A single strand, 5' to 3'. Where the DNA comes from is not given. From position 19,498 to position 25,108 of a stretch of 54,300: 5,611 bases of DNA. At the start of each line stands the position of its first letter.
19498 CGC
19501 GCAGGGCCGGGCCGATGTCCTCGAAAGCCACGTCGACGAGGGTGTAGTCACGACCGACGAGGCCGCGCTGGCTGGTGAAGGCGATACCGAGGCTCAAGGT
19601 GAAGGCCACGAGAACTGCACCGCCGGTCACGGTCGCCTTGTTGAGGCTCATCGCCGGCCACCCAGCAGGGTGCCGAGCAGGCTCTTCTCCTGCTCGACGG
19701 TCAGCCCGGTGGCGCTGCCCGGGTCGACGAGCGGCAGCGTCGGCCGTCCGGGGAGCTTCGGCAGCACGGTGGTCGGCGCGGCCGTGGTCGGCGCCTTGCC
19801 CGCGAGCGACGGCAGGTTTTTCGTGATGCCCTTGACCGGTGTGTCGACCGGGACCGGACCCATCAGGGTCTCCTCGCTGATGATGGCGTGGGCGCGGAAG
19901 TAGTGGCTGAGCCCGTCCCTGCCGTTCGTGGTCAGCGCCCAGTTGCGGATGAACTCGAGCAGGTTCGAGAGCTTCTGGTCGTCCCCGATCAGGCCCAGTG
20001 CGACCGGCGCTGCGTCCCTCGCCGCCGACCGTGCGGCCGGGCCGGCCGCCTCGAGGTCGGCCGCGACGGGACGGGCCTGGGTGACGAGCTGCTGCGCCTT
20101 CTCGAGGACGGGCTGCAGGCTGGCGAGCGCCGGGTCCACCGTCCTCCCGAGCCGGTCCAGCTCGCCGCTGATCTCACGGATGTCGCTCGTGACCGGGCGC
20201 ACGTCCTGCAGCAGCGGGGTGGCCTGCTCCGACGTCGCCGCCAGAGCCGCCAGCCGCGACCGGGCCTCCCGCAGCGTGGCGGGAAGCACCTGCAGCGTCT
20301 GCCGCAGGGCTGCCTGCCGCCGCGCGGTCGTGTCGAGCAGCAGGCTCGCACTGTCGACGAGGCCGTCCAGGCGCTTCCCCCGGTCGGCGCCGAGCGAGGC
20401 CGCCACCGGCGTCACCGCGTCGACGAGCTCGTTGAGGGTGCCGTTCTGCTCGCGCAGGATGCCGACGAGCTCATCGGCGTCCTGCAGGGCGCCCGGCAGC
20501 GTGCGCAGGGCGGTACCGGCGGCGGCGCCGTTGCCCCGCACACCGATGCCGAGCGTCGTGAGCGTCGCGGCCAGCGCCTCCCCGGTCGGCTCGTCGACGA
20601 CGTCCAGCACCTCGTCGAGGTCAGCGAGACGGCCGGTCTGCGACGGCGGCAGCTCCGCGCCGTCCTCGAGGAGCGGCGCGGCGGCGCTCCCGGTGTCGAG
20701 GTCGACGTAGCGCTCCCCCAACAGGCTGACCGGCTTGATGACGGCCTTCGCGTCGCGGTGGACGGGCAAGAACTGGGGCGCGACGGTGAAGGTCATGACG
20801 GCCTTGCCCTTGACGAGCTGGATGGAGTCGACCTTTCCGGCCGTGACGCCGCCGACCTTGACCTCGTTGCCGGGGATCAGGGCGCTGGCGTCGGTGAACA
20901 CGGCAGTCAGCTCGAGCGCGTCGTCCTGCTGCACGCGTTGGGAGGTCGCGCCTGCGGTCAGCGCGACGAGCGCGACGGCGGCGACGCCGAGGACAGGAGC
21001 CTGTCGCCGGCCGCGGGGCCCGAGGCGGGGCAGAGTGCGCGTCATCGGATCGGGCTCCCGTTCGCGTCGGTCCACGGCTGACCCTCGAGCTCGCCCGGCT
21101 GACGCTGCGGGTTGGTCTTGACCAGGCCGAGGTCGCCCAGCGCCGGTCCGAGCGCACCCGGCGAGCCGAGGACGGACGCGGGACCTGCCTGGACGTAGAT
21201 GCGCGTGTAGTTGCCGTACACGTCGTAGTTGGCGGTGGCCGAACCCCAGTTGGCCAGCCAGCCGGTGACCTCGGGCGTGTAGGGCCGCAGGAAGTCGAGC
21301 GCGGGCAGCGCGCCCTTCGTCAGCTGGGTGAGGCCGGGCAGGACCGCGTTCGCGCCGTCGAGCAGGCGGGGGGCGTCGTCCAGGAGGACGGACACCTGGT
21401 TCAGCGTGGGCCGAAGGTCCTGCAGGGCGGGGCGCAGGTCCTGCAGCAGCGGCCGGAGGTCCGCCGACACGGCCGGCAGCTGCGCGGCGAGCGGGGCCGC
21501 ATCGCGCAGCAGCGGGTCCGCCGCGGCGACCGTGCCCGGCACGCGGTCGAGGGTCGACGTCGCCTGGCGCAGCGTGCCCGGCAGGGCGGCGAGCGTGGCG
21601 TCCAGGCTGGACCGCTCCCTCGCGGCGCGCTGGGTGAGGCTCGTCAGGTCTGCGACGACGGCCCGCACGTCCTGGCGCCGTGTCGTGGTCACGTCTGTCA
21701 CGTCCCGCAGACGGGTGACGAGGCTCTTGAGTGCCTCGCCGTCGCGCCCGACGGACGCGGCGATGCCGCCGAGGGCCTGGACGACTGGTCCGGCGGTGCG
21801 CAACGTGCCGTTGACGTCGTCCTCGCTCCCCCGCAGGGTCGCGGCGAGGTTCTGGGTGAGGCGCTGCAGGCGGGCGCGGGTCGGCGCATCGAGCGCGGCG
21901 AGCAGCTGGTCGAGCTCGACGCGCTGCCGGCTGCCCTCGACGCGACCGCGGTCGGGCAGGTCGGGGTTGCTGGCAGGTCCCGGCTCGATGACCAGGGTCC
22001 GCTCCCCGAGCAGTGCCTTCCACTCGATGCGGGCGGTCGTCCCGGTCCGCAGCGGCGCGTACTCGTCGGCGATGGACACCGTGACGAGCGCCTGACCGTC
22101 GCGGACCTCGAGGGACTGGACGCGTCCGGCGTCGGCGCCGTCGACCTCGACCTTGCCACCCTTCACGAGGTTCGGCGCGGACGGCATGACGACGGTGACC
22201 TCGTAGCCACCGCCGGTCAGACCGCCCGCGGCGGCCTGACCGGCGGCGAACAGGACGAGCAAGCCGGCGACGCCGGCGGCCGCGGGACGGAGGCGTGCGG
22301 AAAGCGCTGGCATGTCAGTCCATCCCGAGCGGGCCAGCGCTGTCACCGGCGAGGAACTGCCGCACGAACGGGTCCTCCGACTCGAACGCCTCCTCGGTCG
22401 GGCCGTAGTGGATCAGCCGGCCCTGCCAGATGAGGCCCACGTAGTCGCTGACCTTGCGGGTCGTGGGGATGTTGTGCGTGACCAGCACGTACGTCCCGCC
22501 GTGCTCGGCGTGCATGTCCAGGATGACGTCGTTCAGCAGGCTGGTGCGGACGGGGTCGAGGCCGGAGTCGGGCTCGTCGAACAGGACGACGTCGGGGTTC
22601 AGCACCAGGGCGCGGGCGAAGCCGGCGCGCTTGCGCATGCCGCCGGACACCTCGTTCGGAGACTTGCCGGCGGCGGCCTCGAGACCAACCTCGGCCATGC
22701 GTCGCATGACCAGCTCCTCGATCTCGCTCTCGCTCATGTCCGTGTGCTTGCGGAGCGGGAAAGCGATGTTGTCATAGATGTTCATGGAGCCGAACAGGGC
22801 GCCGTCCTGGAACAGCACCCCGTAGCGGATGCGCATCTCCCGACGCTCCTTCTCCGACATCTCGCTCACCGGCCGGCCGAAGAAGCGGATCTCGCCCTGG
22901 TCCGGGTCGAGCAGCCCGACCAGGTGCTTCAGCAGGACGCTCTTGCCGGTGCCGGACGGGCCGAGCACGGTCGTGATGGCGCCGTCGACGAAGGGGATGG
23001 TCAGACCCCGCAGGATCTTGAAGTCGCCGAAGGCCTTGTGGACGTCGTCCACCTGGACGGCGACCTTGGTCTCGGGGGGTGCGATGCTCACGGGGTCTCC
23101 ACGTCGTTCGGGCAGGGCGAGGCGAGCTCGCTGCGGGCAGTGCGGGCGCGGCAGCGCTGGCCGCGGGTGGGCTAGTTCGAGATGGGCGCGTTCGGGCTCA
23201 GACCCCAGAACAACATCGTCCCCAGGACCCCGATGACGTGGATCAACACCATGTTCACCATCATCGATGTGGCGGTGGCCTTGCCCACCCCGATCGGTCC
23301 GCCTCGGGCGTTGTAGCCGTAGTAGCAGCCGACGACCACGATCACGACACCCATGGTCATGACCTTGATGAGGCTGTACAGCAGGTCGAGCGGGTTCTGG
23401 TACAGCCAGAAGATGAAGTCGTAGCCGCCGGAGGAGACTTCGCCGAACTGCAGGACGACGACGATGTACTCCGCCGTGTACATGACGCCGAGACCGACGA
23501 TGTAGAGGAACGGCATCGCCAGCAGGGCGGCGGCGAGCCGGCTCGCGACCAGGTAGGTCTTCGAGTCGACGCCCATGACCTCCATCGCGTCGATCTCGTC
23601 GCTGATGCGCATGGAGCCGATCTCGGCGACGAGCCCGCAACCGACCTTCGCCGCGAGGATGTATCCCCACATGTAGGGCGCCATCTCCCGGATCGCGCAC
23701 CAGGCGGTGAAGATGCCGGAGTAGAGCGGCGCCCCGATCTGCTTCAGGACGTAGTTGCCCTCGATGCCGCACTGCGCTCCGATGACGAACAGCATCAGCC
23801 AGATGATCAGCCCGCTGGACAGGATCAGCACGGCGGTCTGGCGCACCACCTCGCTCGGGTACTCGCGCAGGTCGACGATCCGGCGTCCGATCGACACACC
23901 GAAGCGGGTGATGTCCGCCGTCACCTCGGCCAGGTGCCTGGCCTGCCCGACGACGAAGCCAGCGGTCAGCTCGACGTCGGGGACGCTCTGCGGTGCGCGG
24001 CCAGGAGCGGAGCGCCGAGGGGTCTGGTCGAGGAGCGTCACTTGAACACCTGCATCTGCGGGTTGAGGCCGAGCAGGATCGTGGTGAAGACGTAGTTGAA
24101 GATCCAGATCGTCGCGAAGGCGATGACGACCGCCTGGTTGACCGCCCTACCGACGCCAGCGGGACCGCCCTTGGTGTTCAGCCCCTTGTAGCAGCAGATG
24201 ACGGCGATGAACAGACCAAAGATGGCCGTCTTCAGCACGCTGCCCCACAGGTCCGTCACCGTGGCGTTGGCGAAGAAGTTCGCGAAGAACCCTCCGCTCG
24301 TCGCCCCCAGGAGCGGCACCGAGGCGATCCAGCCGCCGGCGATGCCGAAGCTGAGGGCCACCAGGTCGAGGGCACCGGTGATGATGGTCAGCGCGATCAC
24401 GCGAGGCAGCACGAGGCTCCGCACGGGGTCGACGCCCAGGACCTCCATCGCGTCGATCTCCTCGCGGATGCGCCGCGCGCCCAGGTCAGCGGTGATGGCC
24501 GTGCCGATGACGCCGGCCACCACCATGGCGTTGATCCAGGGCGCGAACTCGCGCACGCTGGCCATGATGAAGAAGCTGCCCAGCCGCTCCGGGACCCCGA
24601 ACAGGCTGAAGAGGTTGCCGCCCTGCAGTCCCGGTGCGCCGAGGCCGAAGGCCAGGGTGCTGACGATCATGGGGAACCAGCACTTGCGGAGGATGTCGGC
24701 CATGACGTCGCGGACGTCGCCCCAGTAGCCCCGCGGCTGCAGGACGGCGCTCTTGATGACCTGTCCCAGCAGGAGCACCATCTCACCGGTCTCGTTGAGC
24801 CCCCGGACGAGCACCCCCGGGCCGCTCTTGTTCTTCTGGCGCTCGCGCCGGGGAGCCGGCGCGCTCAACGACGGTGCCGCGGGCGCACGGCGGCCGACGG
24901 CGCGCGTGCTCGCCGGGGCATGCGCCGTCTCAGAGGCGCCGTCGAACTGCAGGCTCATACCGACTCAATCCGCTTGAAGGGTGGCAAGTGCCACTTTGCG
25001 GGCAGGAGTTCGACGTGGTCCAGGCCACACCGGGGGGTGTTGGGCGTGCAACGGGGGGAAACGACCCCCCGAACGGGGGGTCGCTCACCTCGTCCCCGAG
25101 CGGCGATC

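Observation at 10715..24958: Mce lipid-transport operon fused into a single translationally coupled 12-gene unit with an MMPL-like protein, a parvulin foldase and a 2-TM peptide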

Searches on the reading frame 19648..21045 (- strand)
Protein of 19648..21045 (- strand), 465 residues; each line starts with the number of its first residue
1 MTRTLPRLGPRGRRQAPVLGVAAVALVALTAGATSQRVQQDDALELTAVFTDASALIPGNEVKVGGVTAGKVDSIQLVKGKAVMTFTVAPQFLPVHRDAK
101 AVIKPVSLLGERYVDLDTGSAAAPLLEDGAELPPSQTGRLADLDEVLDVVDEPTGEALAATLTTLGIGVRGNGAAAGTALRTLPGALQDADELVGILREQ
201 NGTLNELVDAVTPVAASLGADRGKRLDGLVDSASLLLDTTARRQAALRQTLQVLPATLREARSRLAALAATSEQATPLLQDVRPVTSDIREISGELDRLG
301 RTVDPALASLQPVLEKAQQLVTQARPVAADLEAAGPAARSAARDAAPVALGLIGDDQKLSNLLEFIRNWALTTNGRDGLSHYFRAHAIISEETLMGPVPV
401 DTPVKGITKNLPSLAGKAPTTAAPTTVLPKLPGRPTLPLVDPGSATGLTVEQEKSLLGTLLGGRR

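Call 4: search_protein_families(library=pfam, proteins=[window:19648-21045:-], max_evalue=0.01)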
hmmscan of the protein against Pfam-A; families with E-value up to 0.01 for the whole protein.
window:19648-21045:- (465 aa): 4 families
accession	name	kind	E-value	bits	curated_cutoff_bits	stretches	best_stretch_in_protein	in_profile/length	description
PF02470.25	MlaD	-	1.7e-13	51.1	25.1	1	44-119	3-81/81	MlaD protein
PF05659.16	RPW8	-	0.0014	18.7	30.4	0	245-323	7-81/139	Arabidopsis broad-spectrum mildew resistance protein RPW8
PF05130.17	FlgN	-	0.0016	19.3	30.5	1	191-319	4-131/147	FlgN protein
PF19443.4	DAHL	-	0.0095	16.1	38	0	180-327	28-183/221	DAHL domain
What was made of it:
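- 19648..21045 (-): mceB. MlaD 1.7e-13 (call 4).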

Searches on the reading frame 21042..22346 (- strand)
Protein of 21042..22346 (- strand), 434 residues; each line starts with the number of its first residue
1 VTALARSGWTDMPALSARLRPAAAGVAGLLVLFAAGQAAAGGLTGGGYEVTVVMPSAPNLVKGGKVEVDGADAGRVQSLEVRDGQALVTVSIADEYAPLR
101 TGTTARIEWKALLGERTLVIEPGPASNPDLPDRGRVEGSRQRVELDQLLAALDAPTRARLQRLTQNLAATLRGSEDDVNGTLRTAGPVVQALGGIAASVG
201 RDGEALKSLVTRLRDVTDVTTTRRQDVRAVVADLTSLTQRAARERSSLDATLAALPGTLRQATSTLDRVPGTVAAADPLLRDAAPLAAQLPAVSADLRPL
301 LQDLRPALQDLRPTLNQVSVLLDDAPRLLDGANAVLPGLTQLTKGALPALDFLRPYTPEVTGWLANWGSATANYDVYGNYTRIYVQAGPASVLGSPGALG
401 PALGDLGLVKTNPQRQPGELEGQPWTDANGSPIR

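Call 4: search_protein_families(library=pfam, proteins=[window:21042-22346:-], max_evalue=0.01)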
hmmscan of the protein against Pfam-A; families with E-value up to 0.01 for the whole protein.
window:21042-22346:- (434 aa): 4 families
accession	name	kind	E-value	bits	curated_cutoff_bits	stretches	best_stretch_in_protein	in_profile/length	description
PF02470.25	MlaD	-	1e-11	45.4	25.1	1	47-123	2-81/81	MlaD protein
PF06103.16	DUF948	-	3.2e-05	24.5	37.2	0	149-219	13-83/89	Bacterial protein of unknown function (DUF948)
PF04513.17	Baculo_PEP_C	-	0.00084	19.9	38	0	137-263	10-123/140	Baculovirus polyhedron envelope protein, PEP, C terminus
PF11887.13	Mce4_CUP1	-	0.0009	19.3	32.6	0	139-307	16-181/222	Cholesterol uptake porter CUP1 of Mce4, putative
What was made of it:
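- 21042..22313 (-): mceA (alternative start GTG 22346). MlaD 1e-11 (call 4).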

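Call 9: search_protein_families(library=ncbifam, proteins=[window:21042-22346:-], max_evalue=0.01)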
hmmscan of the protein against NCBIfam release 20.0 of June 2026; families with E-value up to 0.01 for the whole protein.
window:21042-22346:- (434 aa): 3 families
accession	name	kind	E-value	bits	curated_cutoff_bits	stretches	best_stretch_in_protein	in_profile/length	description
TIGR00996.1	Mtu_fam_mce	paralog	1.5e-28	99.8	140.5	1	25-269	12-253/291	MCE family protein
TIGR04430.1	OM_asym_MlaD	equivalog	3e-09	36.8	135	1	24-150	15-141/146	outer membrane lipid asymmetry maintenance protein MlaD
NF006489.0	PRK08913.1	equivalog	0.0028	17.2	217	1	165-254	202-289/303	flagellin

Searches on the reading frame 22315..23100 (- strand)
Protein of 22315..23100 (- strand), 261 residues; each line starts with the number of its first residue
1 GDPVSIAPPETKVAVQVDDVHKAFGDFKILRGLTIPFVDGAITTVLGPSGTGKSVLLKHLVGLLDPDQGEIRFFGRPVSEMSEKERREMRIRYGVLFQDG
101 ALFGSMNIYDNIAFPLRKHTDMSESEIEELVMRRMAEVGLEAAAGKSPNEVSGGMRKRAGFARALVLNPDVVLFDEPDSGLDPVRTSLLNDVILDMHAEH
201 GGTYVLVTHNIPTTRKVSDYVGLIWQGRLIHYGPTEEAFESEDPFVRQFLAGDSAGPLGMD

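Call 4: search_protein_families(library=pfam, proteins=[window:22315-23100:-], max_evalue=0.01)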
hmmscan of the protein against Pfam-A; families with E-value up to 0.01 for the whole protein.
window:22315-23100:- (261 aa): 5 families
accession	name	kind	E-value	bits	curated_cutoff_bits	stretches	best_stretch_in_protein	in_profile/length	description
PF00005.33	ABC_tran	-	1.8e-27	97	25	1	32-178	3-136/137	ABC transporter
PF13304.12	AAA_21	-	2.1e-10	41.6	27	1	147-210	234-299/304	AAA domain, putative AbiEii toxin, Type IV TA system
PF13401.12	AAA_22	-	0.0015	19.3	27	1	41-87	6-33/130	AAA domain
PF13555.12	AAA_29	-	0.0037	17.4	27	1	34-73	16-54/61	P-loop containing region of AAA domain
PF03193.22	RsgA_GTPase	-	0.0061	16.8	30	1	38-71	104-137/174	RsgA GTPase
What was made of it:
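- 22315..23091 (-): MceG/Mkl-like ABC ATPase, 258 aa: NBD core only, without the roughly 100-aa C-terminal tail of MceG. ABC_tran 2e-27 (call 4).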

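Call 9: search_protein_families(library=ncbifam, proteins=[window:22315-23100:-], max_evalue=0.01)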
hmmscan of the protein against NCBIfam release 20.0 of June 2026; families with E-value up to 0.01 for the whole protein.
window:22315-23100:- (261 aa): 185 families (the best 25 are shown)
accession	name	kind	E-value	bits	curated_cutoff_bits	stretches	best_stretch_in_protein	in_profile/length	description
NF008809.0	PRK11831.1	equivalog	3.2e-59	200.4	441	1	14-258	8-252/270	phospholipid ABC transporter ATP-binding protein MlaF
TIGR00972.1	3a0107s01c2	equivalog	3.5e-45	154.3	343.2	1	15-242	2-234/248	phosphate ABC transporter ATP-binding protein PstB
TIGR00968.1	3a0106s01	subfamily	5.8e-43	147.1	342.75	1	15-251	1-232/237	sulfate ABC transporter ATP-binding protein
TIGR03265.1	PhnT2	equivalog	2.3e-42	145.5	457.7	1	13-250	3-235/353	putative 2-aminoethylphosphonate ABC transporter ATP-binding protein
NF040840.2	tungstate_WtpC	equivalog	3.8e-41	141.5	440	1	15-250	2-231/347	tungstate ABC transporter ATP-binding protein WtpC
NF043075.1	MMSYN1_0197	equivalog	4.1e-41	141.1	550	1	15-250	3-233/341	spermidine/putrescine ABC transporter ATP-binding protein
TIGR04521.1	ECF_ATPase_2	equivalog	1.3e-40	139.3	330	1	28-244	19-238/279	energy-coupling factor transporter ATPase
NF040933.2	ABC_arch_GlcV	equivalog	2.7e-40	138.4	450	1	13-241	1-232/357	glucose ABC transporter ATP-binding protein GlcV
TIGR01186.1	proV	subfamily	3.2e-40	138.4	326.6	1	34-252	13-232/363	betaine/proline/choline family ABC transporter ATP-binding protein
TIGR02673.1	FtsE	equivalog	3.8e-40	137.9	264.85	1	15-218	2-204/214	cell division ATP-binding protein FtsE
TIGR02769.1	nickel_nikE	equivalog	9.1e-40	136.8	332.55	1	26-250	23-250/265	nickel import ATP-binding protein NikE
NF006987.0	PRK09452.1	equivalog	1e-39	136.3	482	1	10-250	13-248/378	spermidine/putrescine ABC transporter ATP-binding protein PotA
NF007027.0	PRK09493.1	equivalog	3.8e-39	134.4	379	1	15-241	2-226/240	glutamine ABC transporter ATP-binding protein GlnQ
TIGR01187.1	potA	subfamily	4.5e-38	131.1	355.6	1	45-250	1-201/325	polyamine ABC transporter ATP-binding protein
NF008105.0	PRK10851.1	equivalog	5.5e-38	130.6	502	1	14-250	2-237/362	sulfate/thiosulfate ABC transporter ATP-binding protein CysA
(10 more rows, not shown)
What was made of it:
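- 22315..23091 (-): Best NCBIfam match is MlaF, 3e-59 (call 9).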

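Call 75: search_solved_structures(query=window:22315-23091:-, max_evalue=1e-40)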
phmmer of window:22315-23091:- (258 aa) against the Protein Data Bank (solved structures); distinct sequences matched with E-value up to 1e-40: 11.
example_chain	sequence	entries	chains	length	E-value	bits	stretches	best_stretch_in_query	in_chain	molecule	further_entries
8fed_G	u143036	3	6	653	2.8e-79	269.3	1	10-257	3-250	ABC transporter, ATP-binding protein,Green fluorescent protein chimera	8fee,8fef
7d06_B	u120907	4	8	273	3.6e-58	200.1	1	5-255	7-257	ABC transporter ATP-binding protein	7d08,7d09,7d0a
6z5u_K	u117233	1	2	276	3.8e-58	200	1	5-255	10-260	ABC transporter ATP-binding protein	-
6xbd_I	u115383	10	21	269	1.1e-53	185.5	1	13-255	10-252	Phospholipid transport system ATP-binding protein MlaF | Organic solvent ABC transporter ATP-binding protein | Toluene tolerance protein Ttg2A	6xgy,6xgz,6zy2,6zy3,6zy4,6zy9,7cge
7cgn_B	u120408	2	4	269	2.8e-53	184.1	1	13-255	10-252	Phospholipid ABC transporter ATP-binding protein MlaF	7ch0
7ch8_I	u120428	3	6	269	1.1e-51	178.9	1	21-255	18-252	Probable ATP-binding component of ABC transporter | Probable ATP-binding component of ABC transporter,P.aeruginosa Mla F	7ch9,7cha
6ic4_I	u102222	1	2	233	1.5e-51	178.4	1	22-249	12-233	ABC transporter ATP-binding protein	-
8j5q_D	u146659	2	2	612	1.8e-45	158.5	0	18-247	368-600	Uncharacterized ABC transporter ATP-binding protein Rv1281c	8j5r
8j5s_D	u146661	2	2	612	1.2e-44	155.8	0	18-247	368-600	Uncharacterized ABC transporter ATP-binding protein Rv1281c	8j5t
8wd9_D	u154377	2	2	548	1.7e-44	155.3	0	36-249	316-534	Probable dipeptide-transport ATP-binding protein ABC transporter DppD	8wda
8wdb_D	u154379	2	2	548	1.1e-43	152.7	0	36-249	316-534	Probable dipeptide-transport ATP-binding protein ABC transporter DppD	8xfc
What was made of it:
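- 22315..23091 (-): Best PDB match is MceG residues 3-250, 2.8e-79 (call 75).
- On Actinobacterial Mce transporter operon: Best PDB match is MceG, 2.8e-79 (call 75).
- Closest known: Mycobacterial Mce1/Mce4 lipid importers. Different: The ATPase is encoded inside the operon, between yrbEB and mceA, and lacks the MceG C-terminal tail (call 75).
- Closest known: Gram-negative MlaFEDB. Same: The ATPase here is MlaF-sized (calls 9, 75).
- Checked: ABC ATPase, about 23091-22315: ABC_tran; best NCBIfam match MlaF; best PDB match M. smegmatis MceG, 2.8e-79 (call 75).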

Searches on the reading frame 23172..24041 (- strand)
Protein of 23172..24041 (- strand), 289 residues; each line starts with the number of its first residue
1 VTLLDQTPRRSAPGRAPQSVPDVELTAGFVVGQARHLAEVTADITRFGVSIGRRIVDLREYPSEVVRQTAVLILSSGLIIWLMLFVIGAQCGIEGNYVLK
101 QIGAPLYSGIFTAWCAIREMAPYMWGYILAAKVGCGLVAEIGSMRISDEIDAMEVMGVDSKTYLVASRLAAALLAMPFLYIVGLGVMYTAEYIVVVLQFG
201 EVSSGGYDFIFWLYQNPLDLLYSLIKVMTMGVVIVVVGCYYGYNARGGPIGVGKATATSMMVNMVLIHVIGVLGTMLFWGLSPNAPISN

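Call 4: search_protein_families(library=pfam, proteins=[window:23172-24041:-], max_evalue=0.01)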
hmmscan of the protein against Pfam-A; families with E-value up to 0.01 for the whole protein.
window:23172-24041:- (289 aa): 1 family
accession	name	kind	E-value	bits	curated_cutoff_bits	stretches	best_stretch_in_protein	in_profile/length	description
PF02405.21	MlaE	-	3.4e-57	193.9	22.5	1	66-276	2-211/212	Permease MlaE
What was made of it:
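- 23172..24041 (-): yrbEB: second MlaE-type permease; its start overlaps the yrbEA stop by 4 nt (GTGA). Pfam MlaE 3e-57 (call 4).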

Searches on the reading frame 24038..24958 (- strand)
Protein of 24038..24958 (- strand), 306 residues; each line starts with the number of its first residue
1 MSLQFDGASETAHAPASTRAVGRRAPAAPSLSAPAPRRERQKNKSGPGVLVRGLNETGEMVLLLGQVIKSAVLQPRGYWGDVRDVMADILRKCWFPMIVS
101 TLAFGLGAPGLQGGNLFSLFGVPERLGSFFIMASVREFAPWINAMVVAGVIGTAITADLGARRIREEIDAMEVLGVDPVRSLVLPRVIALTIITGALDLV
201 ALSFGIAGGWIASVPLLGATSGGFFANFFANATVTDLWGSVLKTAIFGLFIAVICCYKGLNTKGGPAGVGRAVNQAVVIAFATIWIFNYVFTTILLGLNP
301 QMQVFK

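Call 4: search_protein_families(library=pfam, proteins=[window:24038-24958:-], max_evalue=0.01)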
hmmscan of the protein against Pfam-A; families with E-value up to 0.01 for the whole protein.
window:24038-24958:- (306 aa): 1 family
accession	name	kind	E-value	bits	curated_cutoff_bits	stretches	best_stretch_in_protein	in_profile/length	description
PF02405.21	MlaE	-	8.1e-60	202.5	22.5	1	88-293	7-211/212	Permease MlaE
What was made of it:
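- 24038..24958 (-): yrbEA: MlaE-type ABC permease with an N-terminal extension of about 60 aa. Pfam MlaE 8e-60 (call 4).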

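Call 9: search_protein_families(library=ncbifam, proteins=[window:24038-24958:-], max_evalue=0.01)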
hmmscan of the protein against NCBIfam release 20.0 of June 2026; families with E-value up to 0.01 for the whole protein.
window:24038-24958:- (306 aa): 2 families
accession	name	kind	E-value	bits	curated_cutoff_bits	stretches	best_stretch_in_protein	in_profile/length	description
TIGR00056.1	TIGR00056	subfamily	1.4e-46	159.3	212.2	1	98-296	59-257/260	MlaE family lipid ABC transporter permease subunit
NF033619.1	perm_MlaE_1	exception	2e-35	122.7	315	1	93-296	49-252/253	lipid asymmetry maintenance ABC transporter permease subunit MlaE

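Call 36: search_solved_structures(query=window:24038-24958:-, max_evalue=0.001)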
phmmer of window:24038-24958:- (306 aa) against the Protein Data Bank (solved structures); distinct sequences matched with E-value up to 0.001: 6.
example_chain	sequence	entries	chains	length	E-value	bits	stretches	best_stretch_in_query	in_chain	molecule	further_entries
8fed_I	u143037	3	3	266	8.7e-32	113.9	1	116-294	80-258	Conserved hypothetical integral membrane protein Yrbe1a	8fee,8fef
6z5u_A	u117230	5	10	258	1.3e-22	83.8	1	94-297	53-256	ABC transporter permease | Intermembrane phospholipid transport system permease protein MlaE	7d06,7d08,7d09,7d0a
6ic4_G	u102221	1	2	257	1.4e-22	83.7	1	94-297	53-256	ABC transporter permease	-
7ch8_G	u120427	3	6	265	2.3e-22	83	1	97-297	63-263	Probable permease of ABC transporter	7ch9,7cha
6xbd_G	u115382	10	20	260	3.6e-19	72.5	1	97-297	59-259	Phospholipid ABC transporter permease protein MlaE | Uncharacterized protein | Lipid asymmetry maintenance ABC transporter permease subunit MlaE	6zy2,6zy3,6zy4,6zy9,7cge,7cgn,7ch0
8fed_J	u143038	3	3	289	8.6e-17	64.7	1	110-302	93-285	ABC-transporter integral membrane protein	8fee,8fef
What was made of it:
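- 24038..24958 (-): Best PDB match is M. smegmatis YrbE1A in 8FED, 9e-32 (call 36).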
